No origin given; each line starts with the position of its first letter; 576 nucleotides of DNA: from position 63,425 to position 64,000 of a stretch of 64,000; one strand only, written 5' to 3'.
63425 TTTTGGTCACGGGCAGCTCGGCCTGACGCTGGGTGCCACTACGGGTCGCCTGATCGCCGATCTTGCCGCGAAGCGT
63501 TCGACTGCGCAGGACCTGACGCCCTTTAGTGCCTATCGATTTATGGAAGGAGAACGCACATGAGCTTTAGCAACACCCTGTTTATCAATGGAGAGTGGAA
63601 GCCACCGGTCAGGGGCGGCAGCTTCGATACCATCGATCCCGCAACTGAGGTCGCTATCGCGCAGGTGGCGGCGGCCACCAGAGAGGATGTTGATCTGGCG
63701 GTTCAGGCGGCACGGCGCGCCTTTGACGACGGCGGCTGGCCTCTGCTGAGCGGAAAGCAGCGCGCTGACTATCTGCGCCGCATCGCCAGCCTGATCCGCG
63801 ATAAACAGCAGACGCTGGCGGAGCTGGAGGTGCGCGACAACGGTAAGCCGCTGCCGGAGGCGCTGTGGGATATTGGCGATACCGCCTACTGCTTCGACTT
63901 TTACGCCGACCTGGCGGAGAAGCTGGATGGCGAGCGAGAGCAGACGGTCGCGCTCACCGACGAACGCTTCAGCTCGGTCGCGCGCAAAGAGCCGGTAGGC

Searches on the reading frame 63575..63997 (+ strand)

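Call 42: search_protein_families(library=ncbifam, proteins=[window:63575-63997:+], max_evalue=1e-10)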
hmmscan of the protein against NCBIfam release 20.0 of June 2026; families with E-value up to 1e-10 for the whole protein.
window:63575-63997:+ (141 aa): 24 families
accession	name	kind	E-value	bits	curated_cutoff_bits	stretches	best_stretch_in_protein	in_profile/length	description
TIGR01804.1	BADH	equivalog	1.1e-26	93.4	668.6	1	3-136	1-130/467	betaine-aldehyde dehydrogenase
NF045736.1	PaDhStyDRhodo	equivalog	1.3e-26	93.2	800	1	2-141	5-144/479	phenylacetaldehyde dehydrogenase StyD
NF007352.0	PRK09847.1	equivalog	1.4e-23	83.2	850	1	2-130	22-147/495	aldehyde dehydrogenase PuuC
NF009725.0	PRK13252.1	equivalog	1.6e-23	82.9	593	1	2-139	9-141/488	betaine-aldehyde dehydrogenase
TIGR02299.1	HpaE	equivalog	3.6e-22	78.6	638.35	1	2-122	3-122/488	5-carboxymethyl-2-hydroxymuconate semialdehyde dehydrogenase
NF010000.0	PRK13473.1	subfamily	3.4e-20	72.1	615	1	2-141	5-139/475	aminobutyraldehyde dehydrogenase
NF045735.1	PaDhStyDPseudo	equivalog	7.7e-20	71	850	1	2-140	5-146/483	phenylacetaldehyde dehydrogenase StyD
NF007497.0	PRK10090.1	equivalog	4.1e-18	65.4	500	1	2-122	9-127/480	aldehyde dehydrogenase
TIGR03216.1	OH_muco_semi_DH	equivalog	4.9e-18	65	693.25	1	3-124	4-123/481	2-hydroxymuconic semialdehyde dehydrogenase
NF050026.1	AcaldDHExaC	equivalog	6.4e-18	64.6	900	1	3-120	19-132/503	acetaldehyde dehydrogenase ExaC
NF040792.1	glyc_ald_dh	equivalog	1.6e-17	63.7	760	1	2-120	3-119/488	D-glyceraldehyde dehydrogenase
NF052305.1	DioxValDhHalo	equivalog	1.4e-16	60.4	750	1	3-127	8-131/483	2,5-dioxovalerate dehydrogenase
NF042993.1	AlphKGSA_gudD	equivalog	1.3e-15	57.2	770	1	3-116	7-119/481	alpha-ketoglutaric semialdehyde dehydrogenase GucD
TIGR01780.1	SSADH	subfamily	5.6e-15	55.2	646.35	1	20-131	2-110/448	succinate-semialdehyde dehydrogenase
TIGR03240.1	arg_catab_astD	equivalog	3.6e-14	52.4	579.3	1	2-109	1-105/484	succinylglutamate-semialdehyde dehydrogenase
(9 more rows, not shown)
